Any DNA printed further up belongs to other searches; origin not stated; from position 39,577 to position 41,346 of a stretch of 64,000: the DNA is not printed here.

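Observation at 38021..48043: Sigma54-linked island: Pct-type CoA-transferase + AbfD-family dehydratase + MFS + EtfB / ferredoxin-EtfA + acyl-CoA dehydrogenase + PAS enhancer-binding protein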

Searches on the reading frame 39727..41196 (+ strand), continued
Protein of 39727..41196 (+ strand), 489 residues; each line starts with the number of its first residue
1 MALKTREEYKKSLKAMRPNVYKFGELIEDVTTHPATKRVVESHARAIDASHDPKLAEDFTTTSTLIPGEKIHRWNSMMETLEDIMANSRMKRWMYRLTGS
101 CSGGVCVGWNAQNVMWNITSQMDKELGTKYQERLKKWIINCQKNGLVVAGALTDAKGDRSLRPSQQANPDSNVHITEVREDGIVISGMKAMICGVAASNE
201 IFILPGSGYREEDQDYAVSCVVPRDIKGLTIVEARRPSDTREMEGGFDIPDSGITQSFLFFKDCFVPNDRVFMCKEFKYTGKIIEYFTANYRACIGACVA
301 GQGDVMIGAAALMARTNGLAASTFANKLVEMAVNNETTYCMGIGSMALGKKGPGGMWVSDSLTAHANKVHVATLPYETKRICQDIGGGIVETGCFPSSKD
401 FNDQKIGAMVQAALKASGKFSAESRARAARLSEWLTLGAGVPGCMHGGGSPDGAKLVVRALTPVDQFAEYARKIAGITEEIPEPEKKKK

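Call 40: search_protein_families(library=pfam, proteins=[L081:11745-13109:+, L043:3091-4395:+, L043:6447-7256:+, L032:8076-9581:+, L032:16393-17778:+, L052:11532-13193:+, L052:17211-18077:+, L052:13245-14729:+, L052:5199-6860:+, L030:2613-3437:+], max_evalue=0.00001)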
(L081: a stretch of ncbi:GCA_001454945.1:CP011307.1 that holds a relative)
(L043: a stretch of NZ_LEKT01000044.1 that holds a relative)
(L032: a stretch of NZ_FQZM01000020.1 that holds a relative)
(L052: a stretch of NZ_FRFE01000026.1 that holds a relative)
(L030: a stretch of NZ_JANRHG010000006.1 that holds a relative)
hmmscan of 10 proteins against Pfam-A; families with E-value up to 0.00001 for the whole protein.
L081:11745-13109:+ (454 aa): 0 families

L043:3091-4395:+ (434 aa): 2 families
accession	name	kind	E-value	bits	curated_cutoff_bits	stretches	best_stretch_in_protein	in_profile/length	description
PF13336.12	AcetylCoA_hyd_C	-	5.3e-68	228.2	23.7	1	274-427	1-154/154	Acetyl-CoA hydrolase/transferase C-terminal domain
PF02550.21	AcetylCoA_hydro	-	5.9e-20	72.6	24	1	4-189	1-198/198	Acetyl-CoA hydrolase/transferase N-terminal domain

L043:6447-7256:+ (269 aa): 0 families

L032:8076-9581:+ (501 aa): 2 families
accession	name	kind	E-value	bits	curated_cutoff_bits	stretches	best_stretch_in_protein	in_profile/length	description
PF14535.12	AMP-binding_C_2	-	1.2e-24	86.8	25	1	405-497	1-96/96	AMP-binding enzyme C-terminal domain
PF00501.34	AMP-binding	-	4.1e-17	62.5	29.9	1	124-355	130-374/384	AMP-binding enzyme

L032:16393-17778:+ (461 aa): 0 families

L052:11532-13193:+ (553 aa): 1 family
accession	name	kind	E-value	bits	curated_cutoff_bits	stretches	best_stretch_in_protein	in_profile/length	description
PF02028.23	BCCT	-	2.8e-149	498.1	27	1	35-525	1-485/485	BCCT, betaine/carnitine/choline family transporter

L052:17211-18077:+ (288 aa): 0 families

L052:13245-14729:+ (494 aa): 2 families
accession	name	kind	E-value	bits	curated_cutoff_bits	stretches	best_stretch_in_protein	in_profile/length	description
PF00108.29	Thiolase_N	-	8.8e-80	268.3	26.4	2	82-227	1-148/260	Thiolase, N-terminal domain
PF02803.24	Thiolase_C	-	8.8e-42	142.1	27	1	372-492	2-122/123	Thiolase, C-terminal domain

L052:5199-6860:+ (553 aa): 2 families
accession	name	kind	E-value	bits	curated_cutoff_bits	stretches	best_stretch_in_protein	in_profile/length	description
PF00501.34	AMP-binding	-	1.6e-73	248.2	29.9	1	33-404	9-383/384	AMP-binding enzyme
PF13193.12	AMP-binding_C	-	1.4e-17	64.8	24.5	1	455-537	1-76/76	AMP-binding enzyme C-terminal domain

L030:2613-3437:+ (274 aa): 0 families

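Call 50: search_protein_representatives(protein=window:39727-41196:+)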
Query: 489 residues. Proteins with E-value up to 0.001 (for the whole library): 1488; up to 1e-10: 685; up to 1e-30: 170. The best 150 are listed.
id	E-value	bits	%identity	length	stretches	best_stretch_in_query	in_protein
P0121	1.2e-190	650.7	62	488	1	1-488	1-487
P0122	3.3e-167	573.3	53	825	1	4-479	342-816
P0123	6.1e-149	513.1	47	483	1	3-488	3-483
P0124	1.9e-113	396.1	67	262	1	115-375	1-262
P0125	1.3e-94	334.0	63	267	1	40-276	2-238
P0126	4.0e-84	299.4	36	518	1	3-485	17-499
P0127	6.0e-84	298.8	36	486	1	1-475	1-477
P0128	2.6e-83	296.7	36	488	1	3-478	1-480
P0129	6.9e-83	295.3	35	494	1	1-488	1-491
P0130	3.6e-80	286.3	51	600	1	6-261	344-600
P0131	2.5e-79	283.6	37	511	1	1-477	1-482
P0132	5.1e-78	279.2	56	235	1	252-482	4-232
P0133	6.1e-78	279.0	35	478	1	1-477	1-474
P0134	9.8e-77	275.0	54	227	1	1-225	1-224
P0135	6.6e-76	272.3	36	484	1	1-480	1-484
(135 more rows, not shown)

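Call 52: find_encoding_contigs(protein=P0122, flank=10000, max_places=4)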
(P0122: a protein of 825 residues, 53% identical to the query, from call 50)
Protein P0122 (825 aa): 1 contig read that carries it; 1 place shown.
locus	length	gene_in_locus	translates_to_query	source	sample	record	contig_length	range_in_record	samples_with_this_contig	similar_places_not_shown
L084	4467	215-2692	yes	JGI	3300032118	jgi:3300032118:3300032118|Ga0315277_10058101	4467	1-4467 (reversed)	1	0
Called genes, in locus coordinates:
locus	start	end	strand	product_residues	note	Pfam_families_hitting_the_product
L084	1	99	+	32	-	?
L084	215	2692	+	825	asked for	PF01012:ETF, PF00766:ETF_alpha, PF11794:HpaB_N, PF03241:HpaB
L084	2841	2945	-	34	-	-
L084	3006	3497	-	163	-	PF04073:tRNA_edit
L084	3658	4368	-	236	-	PF03544:TonB_C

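Call 62: search_solved_structures(query=L081:8541-9845:+, max_evalue=1e-20)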
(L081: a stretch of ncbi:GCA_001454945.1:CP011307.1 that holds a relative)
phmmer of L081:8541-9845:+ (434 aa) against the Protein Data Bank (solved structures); distinct sequences matched with E-value up to 1e-20: 12.
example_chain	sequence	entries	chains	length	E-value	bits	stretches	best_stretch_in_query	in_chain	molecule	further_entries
3eh7_A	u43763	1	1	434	8e-117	393.8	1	19-429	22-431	4-hydroxybutyrate CoA-transferase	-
3gk7_A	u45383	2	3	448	4.2e-106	358.5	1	12-427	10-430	4-Hydroxybutyrate CoA-transferase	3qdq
4n8h_A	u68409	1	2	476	3.2e-99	335.8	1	6-432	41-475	4-hydroxybutyrate coenzyme A transferase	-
4n8j_A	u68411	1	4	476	5.1e-99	335.2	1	6-432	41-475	Putative 4-hydroxybutyrate coenzyme A transferase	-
4n8i_A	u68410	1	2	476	6.5e-99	334.8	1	6-432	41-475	4-hydroxybutyrate coenzyme A transferase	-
3qli_A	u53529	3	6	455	7.2e-99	334.6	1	6-432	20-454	Coenzyme A transferase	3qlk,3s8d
9vag_F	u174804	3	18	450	1.7e-98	333.5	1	7-432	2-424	4-hydroxybutyrate coenzyme A transferase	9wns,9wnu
4n8l_A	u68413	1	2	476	2.3e-98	333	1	6-432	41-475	Putative 4-hydroxybutyrate coenzyme A transferase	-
4n8k_A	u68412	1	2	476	6e-98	331.6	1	6-432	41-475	Putative 4-hydroxybutyrate coenzyme A transferase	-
2oas_A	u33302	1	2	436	8.9e-96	324.5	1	20-427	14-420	4-hydroxybutyrate coenzyme A transferase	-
3d3u_A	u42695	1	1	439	2.1e-89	303.4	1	65-427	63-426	4-hydroxybutyrate CoA-transferase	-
2g39_A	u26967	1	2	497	5.1e-21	78.2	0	212-423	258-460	Acetyl-CoA hydrolase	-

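Call 63: find_homologous_proteins(query=P0114, max_evalue=1e-100)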
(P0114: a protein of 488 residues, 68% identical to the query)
Query P0114 (488 aa): 2429 proteins with E <= 1e-100 among 8000 candidates; the best 120 are listed.
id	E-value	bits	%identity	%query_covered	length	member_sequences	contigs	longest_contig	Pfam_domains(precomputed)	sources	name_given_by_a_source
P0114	0.0e+0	1126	100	100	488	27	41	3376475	PF03241.19,PF11794.14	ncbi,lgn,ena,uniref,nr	ncbi:4-hydroxyphenylacetate 3-hydroxylase N-terminal domain-containing protein [Intestinimonas butyr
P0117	0.0e+0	1034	90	100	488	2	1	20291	PF03241.19,PF11794.14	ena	-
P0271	3.1e-275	931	80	100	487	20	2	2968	PF03241.19,PF11794.14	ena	-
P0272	5.5e-267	904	78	100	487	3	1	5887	PF03241.19,PF11794.14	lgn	-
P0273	2.2e-262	889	79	99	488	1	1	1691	PF03241.19,PF11794.14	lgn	-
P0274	8.7e-257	871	78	97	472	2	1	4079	PF03241.19,PF11794.14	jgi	-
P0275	1.8e-254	863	78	99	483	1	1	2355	PF03241.19,PF11794.14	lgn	-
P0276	6.0e-253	858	75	100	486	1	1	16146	PF03241.19,PF11794.14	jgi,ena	-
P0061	1.6e-241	820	72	100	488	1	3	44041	PF03241.19,PF11794.14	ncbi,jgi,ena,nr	ncbi:MAG TPA: 4-hydroxyphenylacetate 3-hydroxylase N-terminal domain-containing protein [Bacillota b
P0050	6.5e-241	818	72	100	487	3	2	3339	PF03241.19,PF11794.14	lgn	-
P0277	1.7e-237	807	71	100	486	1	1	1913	PF03241.19,PF11794.14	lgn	-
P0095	9.8e-237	804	70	100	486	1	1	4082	PF03241.19,PF11794.14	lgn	-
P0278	1.7e-236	804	71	100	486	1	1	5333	PF03241.19,PF11794.14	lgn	-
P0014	2.0e-236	803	71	100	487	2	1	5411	PF03241.19,PF11794.14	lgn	-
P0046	6.6e-236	802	70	100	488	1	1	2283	PF03241.19,PF11794.14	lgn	-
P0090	4.4e-233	792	70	100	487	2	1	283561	PF03241.19,PF11794.14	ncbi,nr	ncbi:MAG: 4-hydroxyphenylacetate 3-hydroxylase [Firmicutes bacterium]|nr:4-hydroxyphenylacetate 3-hy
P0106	5.1e-226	769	67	100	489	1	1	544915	PF03241.19,PF11794.14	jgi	jgi:4-hydroxybutyryl-CoA dehydratase/vinylacetyl-CoA-Delta-isomerase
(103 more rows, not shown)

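Call 67: list_cluster_members(proteins=[P0122, P0130, P0123])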
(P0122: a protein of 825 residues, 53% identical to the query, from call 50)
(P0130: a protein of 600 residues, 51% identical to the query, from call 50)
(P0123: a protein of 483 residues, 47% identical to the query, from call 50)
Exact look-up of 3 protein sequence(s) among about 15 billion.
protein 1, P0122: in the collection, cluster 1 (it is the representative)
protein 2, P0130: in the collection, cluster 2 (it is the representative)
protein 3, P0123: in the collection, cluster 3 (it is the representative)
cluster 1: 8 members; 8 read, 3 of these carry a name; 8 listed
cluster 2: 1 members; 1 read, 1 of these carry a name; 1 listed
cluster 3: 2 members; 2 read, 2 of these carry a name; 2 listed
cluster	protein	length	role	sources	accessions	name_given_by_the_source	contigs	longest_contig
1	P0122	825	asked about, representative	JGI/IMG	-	-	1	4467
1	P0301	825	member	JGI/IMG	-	4-hydroxybutyryl-CoA dehydratase/vinylacetyl-CoA-Delta-isomerase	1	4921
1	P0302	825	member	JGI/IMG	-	4-hydroxybutyryl-CoA dehydratase/vinylacetyl-CoA-Delta-isomerase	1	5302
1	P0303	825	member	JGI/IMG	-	4-hydroxybutyryl-CoA dehydratase/vinylacetyl-CoA-Delta-isomerase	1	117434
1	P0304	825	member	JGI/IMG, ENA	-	-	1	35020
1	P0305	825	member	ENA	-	-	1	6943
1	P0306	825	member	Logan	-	-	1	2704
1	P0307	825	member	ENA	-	-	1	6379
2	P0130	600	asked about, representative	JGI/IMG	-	electron transfer flavoprotein alpha subunit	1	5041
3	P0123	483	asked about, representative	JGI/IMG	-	4-hydroxybutyryl-CoA dehydratase/vinylacetyl-CoA-Delta-isomerase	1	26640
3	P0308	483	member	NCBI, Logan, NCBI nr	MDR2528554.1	MAG: hypothetical protein LBD04_06015 [Synergistaceae bacterium] | hypothetical protein [Synergistaceae bacterium]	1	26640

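Call 68: find_encoding_contigs(protein=P0303, flank=10000, max_places=2)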
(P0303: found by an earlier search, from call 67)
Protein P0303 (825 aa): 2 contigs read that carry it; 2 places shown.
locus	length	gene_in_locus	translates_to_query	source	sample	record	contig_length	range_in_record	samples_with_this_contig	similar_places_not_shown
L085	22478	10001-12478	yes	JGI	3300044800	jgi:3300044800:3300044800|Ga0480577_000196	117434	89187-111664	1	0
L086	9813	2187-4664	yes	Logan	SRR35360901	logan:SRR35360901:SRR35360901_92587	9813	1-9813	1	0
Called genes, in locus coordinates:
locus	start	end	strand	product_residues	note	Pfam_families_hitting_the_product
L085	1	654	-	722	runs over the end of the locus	PF20256:MoCoBD_2, PF01315:Ald_Xan_dh_C (faint), PF02738:MoCoBD_1, PF20256:MoCoBD_2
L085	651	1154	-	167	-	PF00111:Fer2, PF01799:Fer2_2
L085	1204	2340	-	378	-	PF12801:Fer4_5, PF12838:Fer4_7 (faint), PF13187:Fer4_9 (faint), PF00037:Fer4 (weak), PF12837:Fer4_6 (weak), PF13237:Fer4_10, PF14697:Fer4_21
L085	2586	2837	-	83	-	-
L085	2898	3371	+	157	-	-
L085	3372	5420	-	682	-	-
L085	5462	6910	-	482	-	PF10509:GalKase_gal_bdg, PF00288:GHMP_kinases_N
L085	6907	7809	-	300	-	PF00483:NTP_transferase, PF12804:NTP_transf_3 (faint)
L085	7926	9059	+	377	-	PF02771:Acyl-CoA_dh_N, PF02770:Acyl-CoA_dh_M, PF00441:Acyl-CoA_dh_1, PF08028:Acyl-CoA_dh_2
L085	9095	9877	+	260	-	PF01012:ETF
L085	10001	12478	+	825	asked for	PF01012:ETF, PF00766:ETF_alpha, PF11794:HpaB_N, PF03241:HpaB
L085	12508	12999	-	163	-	PF04073:tRNA_edit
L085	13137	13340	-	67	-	-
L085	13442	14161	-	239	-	PF03544:TonB_C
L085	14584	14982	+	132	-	PF00072:Response_reg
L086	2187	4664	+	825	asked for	PF01012:ETF, PF00766:ETF_alpha, PF11794:HpaB_N, PF03241:HpaB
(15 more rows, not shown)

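Call 71: search_protein_families(library=ncbifam, proteins=[L081:11745-13109:+, L032:16393-17778:+, L063:12767-14113:+, L052:17211-18077:+, L030:2613-3437:+, L032:8076-9581:+], max_evalue=0.01)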
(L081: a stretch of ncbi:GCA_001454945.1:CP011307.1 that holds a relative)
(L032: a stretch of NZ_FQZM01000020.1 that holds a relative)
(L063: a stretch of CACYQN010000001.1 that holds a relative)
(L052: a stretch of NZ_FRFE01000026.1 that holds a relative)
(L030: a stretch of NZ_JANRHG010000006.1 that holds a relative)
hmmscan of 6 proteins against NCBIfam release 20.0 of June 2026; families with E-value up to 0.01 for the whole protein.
L081:11745-13109:+ (454 aa): 0 families

L032:16393-17778:+ (461 aa): 0 families

L063:12767-14113:+ (448 aa): 0 families

L052:17211-18077:+ (288 aa): 2 families
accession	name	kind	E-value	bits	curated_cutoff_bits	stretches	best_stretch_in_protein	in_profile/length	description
TIGR00276.1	TIGR00276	equivalog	3.5e-11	42.7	200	1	30-223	2-198/337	tRNA epoxyqueuosine(34) reductase QueG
TIGR02486.1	RDH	subfamily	7.5e-10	39.2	160.35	1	124-285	124-277/314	reductive dehalogenase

L030:2613-3437:+ (274 aa): 2 families
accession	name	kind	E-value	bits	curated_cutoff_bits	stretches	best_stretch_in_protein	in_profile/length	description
TIGR00276.1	TIGR00276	equivalog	5e-12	45.5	200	1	13-204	1-198/337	tRNA epoxyqueuosine(34) reductase QueG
TIGR03379.1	glycerol3P_GlpC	equivalog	0.0031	16.3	279.9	1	233-268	32-67/397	anaerobic glycerol-3-phosphate dehydrogenase subunit GlpC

L032:8076-9581:+ (501 aa): 27 families (the best 25 are shown)
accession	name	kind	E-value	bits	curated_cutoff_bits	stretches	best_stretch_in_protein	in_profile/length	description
NF041878.1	paak_haloarch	equivalog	5.8e-98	328.3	700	1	71-497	4-427/427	phenylacetate--CoA ligase PaaK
TIGR02155.1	PA_CoA_ligase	equivalog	6.2e-98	328.1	646.3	1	73-497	1-422/422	phenylacetate--CoA ligase PaaK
NF053551.1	FlxY_rubin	equivalog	1e-56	192.5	520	1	73-489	2-411/424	flexirubin biosynthesis putative acyl-CoA ligase FlxY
TIGR03335.1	F390_ftsA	equivalog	2.9e-53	181.2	458.7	1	67-449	1-385/445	coenzyme F390 synthetase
NF045666.1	DVU1553_fam_AMP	equivalog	2.6e-49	168.1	300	1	73-397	16-331/331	DVU_1553 family AMP-dependent CoA ligase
NF041217.1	BagE_FevW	exception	3e-33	115.4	800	1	78-493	11-402/424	bagremycin/ferroverdin synthetase BagE/FevW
TIGR02304.1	aden_form_hyp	equivalog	1.8e-14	53.6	251.9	1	291-451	229-382/430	F390 synthetase-related protein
NF006624.1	PRK09192.1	subfamily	2.1e-10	39.6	600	1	393-487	452-547/567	fatty acyl-AMP ligase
NF053567.1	HBDA_AROS1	equivalog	3.5e-09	35.6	1000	1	147-471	166-489/523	3-hydroxybenzoate--CoA ligase HbdA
NF005850.0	PRK07768.1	subfamily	7.6e-09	34.3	572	1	393-487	432-530/545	long-chain-fatty-acid--CoA ligase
TIGR01733.1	AA-adenyl-dom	subfamily_domain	4.5e-08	32.3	317.4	1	149-355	117-324/409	amino acid adenylation domain-containing protein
NF040633.1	FadD32_Coryne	exception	7.7e-06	24.5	875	1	393-490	501-604/614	FadD32-like long-chain-fatty-acid--AMP ligase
NF004510.0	PRK05851.1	equivalog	8.4e-06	24.2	621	1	393-499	413-519/525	long-chain-fatty acid--ACP ligase MbtM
NF004282.0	PRK05691.1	subfamily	1.5e-05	21.2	4090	1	393-487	446-545/4334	non-ribosomal peptide synthase/polyketide synthase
NF009071.0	PRK12406.1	subfamily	3.2e-05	22.5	701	1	160-464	161-469/510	acyl-CoA synthetase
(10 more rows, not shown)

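Call 83: predict_structure(alignment_id=A1)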
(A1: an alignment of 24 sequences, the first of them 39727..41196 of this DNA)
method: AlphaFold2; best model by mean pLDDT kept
length: 489 residues; sequences in the alignment: 24
mean_pLDDT: 85.0   pTM: 0.87
mean pLDDT of the five models: 85.0, 84.4, 77.7, 75.8, 74.8
residues with pLDDT >= 90: 243; 70-90: 176; 50-70: 49; < 50: 21
segments of 3 or more residues with pLDDT < 50: 438-457
pLDDT, mean of each block of 10 residues (from residue 1): 91 97 95 92 94 94 93 96 94 86 81 97 97 98 95 81 86 94 95 91 78 87 97 79 72 85 97 94 92 87 80 78 79 86 96 96 84 60 71 76 93 84 85 57 41 47 77 85 69
secondary structure, 60 per line:
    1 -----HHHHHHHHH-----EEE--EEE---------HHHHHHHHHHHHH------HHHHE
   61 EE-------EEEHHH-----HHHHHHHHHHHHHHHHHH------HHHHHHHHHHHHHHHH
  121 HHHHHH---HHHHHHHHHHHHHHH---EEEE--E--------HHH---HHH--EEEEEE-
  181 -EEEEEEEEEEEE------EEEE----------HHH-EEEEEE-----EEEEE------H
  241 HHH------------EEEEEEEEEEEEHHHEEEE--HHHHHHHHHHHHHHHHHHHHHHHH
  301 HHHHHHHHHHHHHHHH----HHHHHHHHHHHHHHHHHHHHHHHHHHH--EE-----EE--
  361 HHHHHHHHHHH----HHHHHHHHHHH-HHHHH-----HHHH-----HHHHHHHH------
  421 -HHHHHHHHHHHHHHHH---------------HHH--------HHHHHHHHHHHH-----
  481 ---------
elements in order: H6-14 E20-22 E25-27 H37-49 H56-59 E60-62 E70-72 H81-98 H105-126 H130-144 E148-151 E174-179 E182-193 E200-203 E218-223 E229-233 H240-243 E256-267 E271-274 H277-316 H321-347 H361-371 H376-386 H388-392 H398-401 H407-414 H422-437 H464-475
